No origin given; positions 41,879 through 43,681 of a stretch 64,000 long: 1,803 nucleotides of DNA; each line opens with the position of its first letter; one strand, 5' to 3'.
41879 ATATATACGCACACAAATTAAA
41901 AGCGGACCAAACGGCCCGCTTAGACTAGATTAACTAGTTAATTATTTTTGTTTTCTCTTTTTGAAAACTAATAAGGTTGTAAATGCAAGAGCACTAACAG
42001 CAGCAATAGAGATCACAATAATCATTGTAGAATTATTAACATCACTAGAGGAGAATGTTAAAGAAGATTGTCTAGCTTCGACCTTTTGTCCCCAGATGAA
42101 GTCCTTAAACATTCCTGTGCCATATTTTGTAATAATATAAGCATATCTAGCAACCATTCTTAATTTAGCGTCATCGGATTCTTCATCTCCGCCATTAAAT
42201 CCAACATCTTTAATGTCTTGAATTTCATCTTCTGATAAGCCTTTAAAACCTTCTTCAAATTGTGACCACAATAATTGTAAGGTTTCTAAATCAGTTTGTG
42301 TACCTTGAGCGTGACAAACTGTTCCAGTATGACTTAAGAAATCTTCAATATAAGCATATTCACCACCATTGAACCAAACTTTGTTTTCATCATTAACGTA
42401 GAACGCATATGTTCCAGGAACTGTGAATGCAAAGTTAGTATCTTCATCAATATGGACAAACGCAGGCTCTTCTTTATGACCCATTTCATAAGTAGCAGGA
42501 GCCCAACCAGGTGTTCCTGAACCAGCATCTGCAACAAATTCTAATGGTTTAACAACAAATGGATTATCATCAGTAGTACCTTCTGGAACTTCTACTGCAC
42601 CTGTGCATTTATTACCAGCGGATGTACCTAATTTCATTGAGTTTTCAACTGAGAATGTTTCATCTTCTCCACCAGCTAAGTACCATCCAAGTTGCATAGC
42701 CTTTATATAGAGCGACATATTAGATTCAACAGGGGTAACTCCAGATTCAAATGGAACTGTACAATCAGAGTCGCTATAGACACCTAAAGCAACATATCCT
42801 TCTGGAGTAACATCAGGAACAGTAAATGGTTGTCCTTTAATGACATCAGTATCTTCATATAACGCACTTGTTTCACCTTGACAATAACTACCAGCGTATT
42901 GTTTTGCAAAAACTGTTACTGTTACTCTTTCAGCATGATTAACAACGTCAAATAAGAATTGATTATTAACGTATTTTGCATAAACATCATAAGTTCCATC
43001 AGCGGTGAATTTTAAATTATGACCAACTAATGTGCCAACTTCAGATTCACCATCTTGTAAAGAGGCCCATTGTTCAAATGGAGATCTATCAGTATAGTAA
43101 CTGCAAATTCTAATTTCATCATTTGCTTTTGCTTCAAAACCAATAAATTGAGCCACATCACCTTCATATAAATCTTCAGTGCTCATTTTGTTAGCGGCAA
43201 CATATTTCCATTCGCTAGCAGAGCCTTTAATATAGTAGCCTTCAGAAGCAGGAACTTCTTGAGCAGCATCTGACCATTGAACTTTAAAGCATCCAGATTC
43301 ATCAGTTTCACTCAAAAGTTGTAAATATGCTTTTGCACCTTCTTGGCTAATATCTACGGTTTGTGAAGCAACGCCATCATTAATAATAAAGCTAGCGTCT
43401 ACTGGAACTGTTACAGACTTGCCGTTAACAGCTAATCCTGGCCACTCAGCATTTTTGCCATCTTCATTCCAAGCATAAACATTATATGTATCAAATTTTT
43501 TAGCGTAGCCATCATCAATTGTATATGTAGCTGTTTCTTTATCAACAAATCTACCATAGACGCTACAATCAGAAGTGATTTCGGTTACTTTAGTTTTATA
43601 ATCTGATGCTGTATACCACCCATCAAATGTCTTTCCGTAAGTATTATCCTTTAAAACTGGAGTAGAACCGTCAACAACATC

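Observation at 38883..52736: Family of modular, membrane-tethered putative alpha-glucan-binding proteins: a surface starch-capture apparatus built from lipoproteins and tail-anchored proteins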

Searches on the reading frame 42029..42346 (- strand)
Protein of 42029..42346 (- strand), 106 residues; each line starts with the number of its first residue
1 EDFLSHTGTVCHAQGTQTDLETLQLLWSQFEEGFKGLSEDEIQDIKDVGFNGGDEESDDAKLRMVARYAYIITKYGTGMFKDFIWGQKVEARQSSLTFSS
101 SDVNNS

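Call 48: search_solved_structures(query=A6, max_evalue=10, show_alignments=1)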
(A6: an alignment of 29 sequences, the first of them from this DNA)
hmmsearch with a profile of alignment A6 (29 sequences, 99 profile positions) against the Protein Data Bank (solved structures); distinct sequences matched with E-value up to 10: 2.
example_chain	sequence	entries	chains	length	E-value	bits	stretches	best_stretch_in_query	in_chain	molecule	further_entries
6u42_5R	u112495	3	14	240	0.1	16.3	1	14-57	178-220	FAP106 | Flagellar associated protein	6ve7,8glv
3rpd_A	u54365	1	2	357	1.3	12.8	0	15-52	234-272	Methionine synthase (B12-independent)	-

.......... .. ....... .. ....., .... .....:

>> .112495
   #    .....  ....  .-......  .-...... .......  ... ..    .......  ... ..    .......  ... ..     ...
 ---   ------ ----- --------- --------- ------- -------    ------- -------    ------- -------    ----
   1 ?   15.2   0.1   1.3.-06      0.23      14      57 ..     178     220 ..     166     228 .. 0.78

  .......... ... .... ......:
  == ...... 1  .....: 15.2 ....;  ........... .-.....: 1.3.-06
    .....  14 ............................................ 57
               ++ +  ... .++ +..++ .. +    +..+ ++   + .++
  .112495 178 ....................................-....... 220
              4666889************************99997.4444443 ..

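Call 56: predict_structure(alignment_id=A6)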
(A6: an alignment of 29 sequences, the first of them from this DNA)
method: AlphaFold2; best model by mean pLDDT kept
length: 106 residues; sequences in the alignment: 29
mean_pLDDT: 85.5   pTM: 0.75
mean pLDDT of the five models: 85.5, 85.6, 84.3, 83.1, 80.9
residues with pLDDT >= 90: 71; 70-90: 18; 50-70: 10; < 50: 7
segments of 3 or more residues with pLDDT < 50: 96-101
pLDDT, mean of each block of 10 residues (from residue 1): 80 75 93 95 96 93 94 94 96 59 52
secondary structure, 60 per line:
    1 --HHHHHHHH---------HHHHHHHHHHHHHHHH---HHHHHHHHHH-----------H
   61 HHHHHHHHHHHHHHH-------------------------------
elements in order: H3-10 H20-35 H39-48 H60-75

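Call 60: fold_search(model_id=the predicted structure, library=pdb)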
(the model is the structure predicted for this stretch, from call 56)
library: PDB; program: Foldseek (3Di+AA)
matches with E <= 10: 20; with E <= 0.001: 0
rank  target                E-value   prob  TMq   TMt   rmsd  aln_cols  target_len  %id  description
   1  7qy5_D                2.4e+00  0.09  0.24  0.10  11.6        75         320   21  Crystal structure of the S.pombe Ars2-Red1 complex. (released 2022-11-16)
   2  2yvi                  3.2e+00  0.10  0.23  0.27  11.7        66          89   17  Crystal structure of a death domain of human ankryn protein (released 2008-04-15)
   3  7acl_A                4.5e+00  0.04  0.21  0.14  11.8        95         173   12  Crystal structure of E. coli HTH-type transcriptional regulator RcdA at 2.05 A resolution (released 2021-08-18)
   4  9y49_AJ               5.1e+00  0.05  0.23  0.16   9.9        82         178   10  Structure of tuco-tuco ribosome with P/E tRNA and eEF2 (rotated) (released 2026-02-18)
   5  9axt_AM               5.4e+00  0.03  0.21  0.16  13.5       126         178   11  Non-translating S. pombe ribosome (released 2024-10-16)
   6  7dax_B                5.4e+00  0.03  0.18  0.10  13.2        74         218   22  Crystal structure of Drosophila melanogaster Noppera-bo, glutathione S-transferase epsilon 14 (DmGSTE14), in TDP013-bo (released 2021-02-10)
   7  6sn1_B                5.7e+00  0.03  0.24  0.09   9.1       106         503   15  Crystal structure of the human INTS13-INTS14 complex (released 2020-07-22)
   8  8xpi                  6.0e+00  0.08  0.20  0.23   6.0        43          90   16  Structure of the C-terminal domain of nsp4 from PEDV (released 2025-01-15)
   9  7qy5_B                6.0e+00  0.05  0.24  0.10  11.6        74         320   20  Crystal structure of the S.pombe Ars2-Red1 complex. (released 2022-11-16)
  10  9rdc_D                6.7e+00  0.06  0.27  0.22   7.1        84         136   12  Crystal structure of Phytophthora infestans effector AVRcap1b in complex with the ENTH domain of Nicotiana benthamiana (released 2025-07-16)
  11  7og1_BBB              6.7e+00  0.04  0.23  0.07  10.6        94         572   14  AP2 clathrin adaptor core in complex with cargo peptide and FCHO2 (released 2022-06-01)
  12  5aj3_O                6.7e+00  0.02  0.16  0.12  10.6        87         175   13  Structure of the small subunit of the mammalian mitoribosome (released 2015-04-22)
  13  5h78_A                7.1e+00  0.04  0.24  0.14  11.4        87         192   15  Crystal structure of the PKA-DHR14 fusion protein (released 2017-06-28)
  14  3gzf_C                8.4e+00  0.06  0.22  0.25   6.1        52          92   19  Structure of the C-terminal domain of nsp4 from Feline Coronavirus (released 2009-08-18)
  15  6kel_BA               8.4e+00  0.02  0.18  0.10  13.1        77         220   23  Crystal structure of Drosophila melanogaster Noppera-bo, glutathione S-transferase epsilon 14 (DmGSTE14), in apo-form (released 2019-10-02)
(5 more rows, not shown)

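Call 69: search_protein_representatives(alignment_id=A6)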
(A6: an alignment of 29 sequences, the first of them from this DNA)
Query: 29 sequences, 99 profile positions. Proteins with E-value up to 0.001 (for the whole library): 1268; up to 1e-10: 206; up to 1e-30: 0. The best 150 are listed.
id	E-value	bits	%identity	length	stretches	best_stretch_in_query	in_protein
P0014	1.2e-28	115.5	-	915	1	1-99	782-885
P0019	3.2e-27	111.0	-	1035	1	2-99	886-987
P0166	8.8e-26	106.3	-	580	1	1-91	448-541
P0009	3.5e-24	101.2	-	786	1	1-89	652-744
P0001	6.0e-24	100.4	-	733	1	1-97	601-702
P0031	1.1e-23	99.6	-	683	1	1-99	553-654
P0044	1.1e-23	99.6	-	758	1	1-96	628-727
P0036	1.6e-23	99.1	-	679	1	1-93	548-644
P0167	2.4e-23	98.5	-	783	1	1-98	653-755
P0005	2.8e-23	98.3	-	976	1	2-89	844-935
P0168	5.7e-23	97.3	-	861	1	1-92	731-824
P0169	5.9e-23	97.3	-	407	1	2-93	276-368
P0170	7.0e-23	97.0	-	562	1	2-94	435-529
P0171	8.7e-23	96.7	-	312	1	1-89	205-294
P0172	1.7e-22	95.8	-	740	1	1-91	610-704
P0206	7.8e-19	84.1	-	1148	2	1-87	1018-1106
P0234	7.5e-15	71.3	-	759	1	1-90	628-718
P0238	1.4e-14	70.4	-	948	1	2-99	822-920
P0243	1.7e-14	70.2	-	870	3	7-81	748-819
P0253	9.0e-14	67.8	-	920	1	1-88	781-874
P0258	3.2e-13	66.0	-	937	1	2-99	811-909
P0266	8.2e-13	64.7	-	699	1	2-99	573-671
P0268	8.9e-13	64.6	-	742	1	2-99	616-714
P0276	1.7e-12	63.7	-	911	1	2-83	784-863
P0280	3.5e-12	62.7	-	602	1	2-99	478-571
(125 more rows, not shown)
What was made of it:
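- About 1,270 representative proteins carry it at E<=1e-3 (call 69).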

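Call 71: search_protein_families(library=pfam, proteins=[P0206, P0238, P0243, P0253, P0258, P0276, P0234, P0266, P0268, P0280], max_evalue=0.001)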
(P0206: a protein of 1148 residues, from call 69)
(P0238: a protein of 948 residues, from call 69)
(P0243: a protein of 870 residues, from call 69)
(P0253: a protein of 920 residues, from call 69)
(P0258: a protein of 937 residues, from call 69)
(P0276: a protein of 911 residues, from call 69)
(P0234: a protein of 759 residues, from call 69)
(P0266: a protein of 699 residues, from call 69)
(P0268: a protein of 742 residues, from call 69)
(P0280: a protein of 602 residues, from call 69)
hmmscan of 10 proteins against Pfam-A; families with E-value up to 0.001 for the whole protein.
P0206 (1148 aa): 2 families
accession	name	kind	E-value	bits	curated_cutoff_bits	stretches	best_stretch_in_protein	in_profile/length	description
PF18889.6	Beta_helix_3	-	2.1e-24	85.5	27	1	225-247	1-20/20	Beta helix repeat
PF09479.16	Flg_new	-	1.2e-11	45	27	1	749-818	1-65/65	Listeria-Bacteroides repeat domain (List_Bact_rpt)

P0238 (948 aa): 1 family
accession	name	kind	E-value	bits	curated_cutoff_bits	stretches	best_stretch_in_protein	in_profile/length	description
PF07523.18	Big_3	-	1.3e-07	32.2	21.2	1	532-574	4-45/68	Bacterial Ig-like domain (group 3)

P0243 (870 aa): 0 families

P0253 (920 aa): 0 families

P0258 (937 aa): 1 family
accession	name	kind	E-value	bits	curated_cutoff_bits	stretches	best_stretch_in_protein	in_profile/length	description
PF07523.18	Big_3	-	4.3e-06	27.3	21.2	1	183-246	4-66/68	Bacterial Ig-like domain (group 3)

P0276 (911 aa): 1 family
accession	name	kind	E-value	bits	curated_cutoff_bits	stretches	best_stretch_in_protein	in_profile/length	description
PF07523.18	Big_3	-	4.2e-07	30.6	21.2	0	457-488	3-33/68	Bacterial Ig-like domain (group 3)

P0234 (759 aa): 0 families

P0266 (699 aa): 1 family
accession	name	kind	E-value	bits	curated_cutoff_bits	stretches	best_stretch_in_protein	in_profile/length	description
PF07523.18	Big_3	-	1.7e-06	28.6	21.2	1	195-224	2-31/68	Bacterial Ig-like domain (group 3)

P0268 (742 aa): 1 family
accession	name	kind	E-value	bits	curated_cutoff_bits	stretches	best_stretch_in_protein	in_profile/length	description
PF07523.18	Big_3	-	5.3e-08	33.5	21.2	0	383-445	7-68/68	Bacterial Ig-like domain (group 3)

P0280 (602 aa): 0 families
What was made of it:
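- Ct also occurs on non-starch passengers (Big_3, Beta_helix_3; call 71).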

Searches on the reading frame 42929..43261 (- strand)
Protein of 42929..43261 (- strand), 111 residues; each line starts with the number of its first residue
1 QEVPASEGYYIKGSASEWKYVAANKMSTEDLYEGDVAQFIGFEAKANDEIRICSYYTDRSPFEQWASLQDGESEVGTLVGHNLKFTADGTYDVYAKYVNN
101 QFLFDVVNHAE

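Call 20: search_solved_structures(query=A1, max_evalue=10, show_alignments=3)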
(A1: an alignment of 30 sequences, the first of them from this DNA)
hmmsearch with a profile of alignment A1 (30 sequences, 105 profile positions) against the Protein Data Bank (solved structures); distinct sequences matched with E-value up to 10: 23.
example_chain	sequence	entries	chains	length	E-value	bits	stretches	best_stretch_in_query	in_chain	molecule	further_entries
4fe9_A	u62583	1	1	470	5.1e-14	56.3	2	2-82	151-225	Outer membrane protein SusF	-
4fch_A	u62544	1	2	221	5.9e-05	27.1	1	12-96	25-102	Outer membrane protein SusE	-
4fem_A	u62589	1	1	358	0.00076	23.6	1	12-95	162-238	Outer membrane protein SusE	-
9sji_A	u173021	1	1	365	0.0036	21.4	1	2-42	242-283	BT3088 (SGBPdex)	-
9d2f_b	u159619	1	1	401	0.13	16.4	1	66-101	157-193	cAMP-dependent protein kinase type II-alpha regulatory subunit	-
2qvs_B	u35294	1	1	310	0.14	16.3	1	66-101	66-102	cAMP-dependent protein kinase type II-alpha regulatory subunit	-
3j4q_B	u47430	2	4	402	0.15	16.2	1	66-101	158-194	cAMP-dependent protein kinase type II-alpha regulatory subunit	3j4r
3idb_B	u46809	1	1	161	0.28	15.3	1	67-95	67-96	cAMP-dependent protein kinase type II-beta regulatory subunit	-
3idc_B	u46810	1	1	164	0.29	15.2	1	67-95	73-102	cAMP-dependent protein kinase type II-beta regulatory subunit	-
1pla_A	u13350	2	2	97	0.39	14.8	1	35-97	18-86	PLASTOCYANIN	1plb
1rjl_C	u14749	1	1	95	0.48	14.6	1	29-92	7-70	Outer surface protein B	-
1p4p_A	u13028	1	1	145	0.51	14.5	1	24-92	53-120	Outer surface protein B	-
3fhi_B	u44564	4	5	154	0.63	14.2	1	66-96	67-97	cAMP-dependent protein kinase type I-alpha regulatory subunit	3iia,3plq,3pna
1cx4_A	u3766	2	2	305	0.64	14.2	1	68-95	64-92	CAMP-DEPENDENT PROTEIN KINASE REGULATORY SUBUNIT TYPE II BETA | cAMP-dependent protein kinase type II-beta regulatory subunit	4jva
3pvb_B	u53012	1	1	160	0.68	14.1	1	67-96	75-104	cAMP-dependent protein kinase type I-alpha regulatory subunit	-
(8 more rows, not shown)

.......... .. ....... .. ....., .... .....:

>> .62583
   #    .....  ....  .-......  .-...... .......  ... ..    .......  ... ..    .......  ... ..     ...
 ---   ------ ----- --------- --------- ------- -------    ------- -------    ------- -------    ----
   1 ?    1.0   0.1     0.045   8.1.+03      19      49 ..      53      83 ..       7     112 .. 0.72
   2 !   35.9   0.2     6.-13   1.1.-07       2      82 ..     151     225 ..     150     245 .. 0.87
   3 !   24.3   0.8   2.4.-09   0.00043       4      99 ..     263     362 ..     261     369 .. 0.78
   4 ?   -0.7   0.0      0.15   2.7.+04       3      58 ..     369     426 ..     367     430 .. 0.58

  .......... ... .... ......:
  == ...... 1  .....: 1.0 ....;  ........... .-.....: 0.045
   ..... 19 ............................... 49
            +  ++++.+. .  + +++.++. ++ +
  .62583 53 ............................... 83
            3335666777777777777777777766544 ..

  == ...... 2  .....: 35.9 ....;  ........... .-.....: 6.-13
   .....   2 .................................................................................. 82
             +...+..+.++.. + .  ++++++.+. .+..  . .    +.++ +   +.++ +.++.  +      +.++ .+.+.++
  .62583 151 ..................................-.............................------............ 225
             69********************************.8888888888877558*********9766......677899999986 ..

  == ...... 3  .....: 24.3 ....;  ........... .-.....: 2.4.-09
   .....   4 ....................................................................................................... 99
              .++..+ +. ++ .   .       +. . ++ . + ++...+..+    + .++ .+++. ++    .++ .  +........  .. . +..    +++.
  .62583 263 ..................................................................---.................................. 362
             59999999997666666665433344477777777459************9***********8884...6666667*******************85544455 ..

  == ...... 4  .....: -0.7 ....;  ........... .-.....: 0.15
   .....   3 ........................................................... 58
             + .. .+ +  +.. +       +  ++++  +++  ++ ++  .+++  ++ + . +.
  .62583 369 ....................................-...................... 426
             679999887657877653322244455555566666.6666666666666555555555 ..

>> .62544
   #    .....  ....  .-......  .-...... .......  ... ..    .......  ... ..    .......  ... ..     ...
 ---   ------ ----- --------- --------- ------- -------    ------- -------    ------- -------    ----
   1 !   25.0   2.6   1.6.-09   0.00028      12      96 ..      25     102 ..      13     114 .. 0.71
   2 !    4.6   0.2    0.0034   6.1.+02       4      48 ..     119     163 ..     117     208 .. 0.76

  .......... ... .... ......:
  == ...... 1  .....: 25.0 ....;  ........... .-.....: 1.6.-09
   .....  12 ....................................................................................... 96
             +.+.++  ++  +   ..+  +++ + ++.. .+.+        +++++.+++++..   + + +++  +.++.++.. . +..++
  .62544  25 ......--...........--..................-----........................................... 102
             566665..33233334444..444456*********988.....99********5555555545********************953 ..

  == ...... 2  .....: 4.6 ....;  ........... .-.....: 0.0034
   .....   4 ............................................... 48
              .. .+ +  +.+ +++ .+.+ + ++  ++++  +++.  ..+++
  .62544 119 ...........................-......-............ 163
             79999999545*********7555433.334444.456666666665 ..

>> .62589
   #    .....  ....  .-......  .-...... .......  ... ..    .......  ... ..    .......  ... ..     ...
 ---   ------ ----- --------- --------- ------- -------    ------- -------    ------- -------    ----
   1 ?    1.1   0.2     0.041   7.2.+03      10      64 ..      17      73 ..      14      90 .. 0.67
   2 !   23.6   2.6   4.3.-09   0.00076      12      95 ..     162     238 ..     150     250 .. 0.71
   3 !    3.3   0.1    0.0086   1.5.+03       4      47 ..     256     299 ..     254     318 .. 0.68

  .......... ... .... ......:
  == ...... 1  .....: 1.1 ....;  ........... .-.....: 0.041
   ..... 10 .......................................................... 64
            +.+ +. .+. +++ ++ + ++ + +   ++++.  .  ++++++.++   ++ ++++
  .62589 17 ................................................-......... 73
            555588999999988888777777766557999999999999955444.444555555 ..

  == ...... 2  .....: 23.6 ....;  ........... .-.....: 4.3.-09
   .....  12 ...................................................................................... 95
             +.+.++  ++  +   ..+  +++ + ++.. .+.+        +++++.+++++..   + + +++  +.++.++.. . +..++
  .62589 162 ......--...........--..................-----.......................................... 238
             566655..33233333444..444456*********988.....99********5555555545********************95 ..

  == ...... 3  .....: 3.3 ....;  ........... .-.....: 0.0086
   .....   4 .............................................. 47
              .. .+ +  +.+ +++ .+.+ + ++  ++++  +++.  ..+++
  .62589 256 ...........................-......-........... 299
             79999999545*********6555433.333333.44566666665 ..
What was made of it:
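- On X25 / SusE-SusF starch-binding module (Pfam SusF_SusE PF16411, CBM_1st_SusF PF26120): A profile of the repeat hits SusF at 5e-14 and SusE at 6e-5 (call 20).
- On X25 / SusE-SusF starch-binding module: They align with W residues of SusF (call 20).
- Closest known: SusE and SusF of the Bacteroides thetaiotaomicron starch utilisation system. Same: The window's repeat is detectably homologous (E=5e-14 to SusF, call 20).
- A profile of the repeat hits SusF 4fe9 (5e-14) and SusE 4fch/4fem (6e-5 and 7.6e-4) (call 20). An X25-type domain also occurs in a dextran-binding SGBP, BT3088 (E=0.0036, call 20). X25-like domains also occur in a dextran-binding SGBP (call 20).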

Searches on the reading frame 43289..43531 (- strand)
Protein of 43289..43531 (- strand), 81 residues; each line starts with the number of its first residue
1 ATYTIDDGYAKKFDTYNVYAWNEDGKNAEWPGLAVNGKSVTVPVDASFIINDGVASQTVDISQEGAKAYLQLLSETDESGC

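Call 35: search_solved_structures(query=A5, max_evalue=10, show_alignments=2)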
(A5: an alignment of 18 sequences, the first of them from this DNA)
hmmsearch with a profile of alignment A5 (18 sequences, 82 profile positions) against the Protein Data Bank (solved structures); distinct sequences matched with E-value up to 10: 14.
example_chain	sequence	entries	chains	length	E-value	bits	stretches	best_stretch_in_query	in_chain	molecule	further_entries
9qf9_A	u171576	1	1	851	1.3e-13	53.9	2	10-65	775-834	Ruminococcus bromii Amy16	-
9qf3_A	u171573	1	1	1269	1.8e-12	50.3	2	14-75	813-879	Ruminococcus bromii Amy4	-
6b15_A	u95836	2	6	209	9.2e-05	25.6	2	15-67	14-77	Amy13K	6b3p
9qf8_A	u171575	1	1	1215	0.00015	24.9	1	1-65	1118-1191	Ruminococcus bromii Amy10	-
7uwu_A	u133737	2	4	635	0.0047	20.1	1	12-55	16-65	Starch Adherence System protein 6 (Sas6)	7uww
3gle_A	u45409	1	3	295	0.19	14.9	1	2-60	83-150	Pilin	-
3b2m_A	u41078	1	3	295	0.21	14.8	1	2-58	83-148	Putative uncharacterized protein SPy0128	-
2j43_A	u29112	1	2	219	0.47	13.7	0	5-33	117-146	SPYDX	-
2lba_A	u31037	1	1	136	0.88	12.8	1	29-71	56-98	BABP protein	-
3gld_A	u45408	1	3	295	1.1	12.5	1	2-58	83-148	Pilin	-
7fc0_B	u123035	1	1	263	2.2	11.6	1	18-74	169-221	Methanobactin biosynthesis cassette protein MbnB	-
7fc0_E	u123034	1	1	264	2.2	11.5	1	18-74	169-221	Methanobactin biosynthesis cassette protein MbnB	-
2j44_A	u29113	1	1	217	2.8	11.2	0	14-64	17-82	ALKALINE AMYLOPULLULANASE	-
6s5y_A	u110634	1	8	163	5.8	10.2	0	47-67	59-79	Group B streptococcal R4 surface protein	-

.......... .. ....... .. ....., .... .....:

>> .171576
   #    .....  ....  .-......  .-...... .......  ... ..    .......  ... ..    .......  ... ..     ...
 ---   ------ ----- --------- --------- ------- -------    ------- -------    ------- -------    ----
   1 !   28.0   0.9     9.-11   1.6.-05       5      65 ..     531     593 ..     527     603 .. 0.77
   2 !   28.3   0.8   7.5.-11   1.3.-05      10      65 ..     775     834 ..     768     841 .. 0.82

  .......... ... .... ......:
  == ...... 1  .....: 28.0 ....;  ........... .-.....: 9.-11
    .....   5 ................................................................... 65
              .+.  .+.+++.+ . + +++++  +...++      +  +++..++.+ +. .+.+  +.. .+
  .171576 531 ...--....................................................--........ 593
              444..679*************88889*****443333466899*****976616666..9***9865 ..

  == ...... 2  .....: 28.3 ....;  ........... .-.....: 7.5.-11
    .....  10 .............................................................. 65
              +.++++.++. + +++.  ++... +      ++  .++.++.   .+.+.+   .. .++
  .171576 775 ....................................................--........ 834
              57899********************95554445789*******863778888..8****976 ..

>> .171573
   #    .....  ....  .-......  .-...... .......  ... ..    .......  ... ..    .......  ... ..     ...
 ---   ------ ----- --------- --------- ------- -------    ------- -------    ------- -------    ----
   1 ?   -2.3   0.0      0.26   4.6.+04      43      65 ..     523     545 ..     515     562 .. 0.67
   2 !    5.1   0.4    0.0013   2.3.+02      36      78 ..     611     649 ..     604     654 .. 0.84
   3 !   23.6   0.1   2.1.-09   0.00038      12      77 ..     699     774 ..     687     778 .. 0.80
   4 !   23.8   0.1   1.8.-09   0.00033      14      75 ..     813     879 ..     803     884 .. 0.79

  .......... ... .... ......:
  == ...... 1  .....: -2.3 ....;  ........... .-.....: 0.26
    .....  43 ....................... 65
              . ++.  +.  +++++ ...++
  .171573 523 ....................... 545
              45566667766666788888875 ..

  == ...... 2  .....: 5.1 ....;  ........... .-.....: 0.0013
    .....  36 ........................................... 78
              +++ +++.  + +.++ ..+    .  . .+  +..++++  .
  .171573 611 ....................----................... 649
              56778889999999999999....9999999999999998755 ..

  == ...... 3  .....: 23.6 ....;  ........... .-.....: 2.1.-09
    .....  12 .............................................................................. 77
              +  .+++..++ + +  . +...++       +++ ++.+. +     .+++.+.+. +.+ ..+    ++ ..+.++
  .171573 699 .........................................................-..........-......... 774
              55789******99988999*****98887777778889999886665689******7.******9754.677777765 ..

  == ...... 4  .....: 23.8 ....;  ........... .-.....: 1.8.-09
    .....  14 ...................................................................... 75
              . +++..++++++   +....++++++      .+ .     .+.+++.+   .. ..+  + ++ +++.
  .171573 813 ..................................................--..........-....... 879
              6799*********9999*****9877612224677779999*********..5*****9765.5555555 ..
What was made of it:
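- On CBM26: The profile of the p733 and p381 copies hits R. bromii Amy16 and Amy4, E. rectale Amy13K and Sas6 (call 35).
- Closest known: Ruminococcus bromii amylosome binding proteins Sas20, Sca5 and Sas6. Same: The window's CBM26 profile hits Sas6 and R. bromii amylases (call 35).
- Closest known: Eubacterium rectale Amy13K and related Gram-positive multi-CBM amylases. Same: The CBM26 profile hits Amy13K (call 35).
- Checked: A profile containing both copies hits R. bromii Amy16 and Amy4 and E. rectale Amy13K (call 35).
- A profile of the p733 and p381 copies hits R. bromii Amy16 (1.3e-13), Amy4 (1.8e-12), E. rectale Amy13K (9e-5) and Sas6 (call 35).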
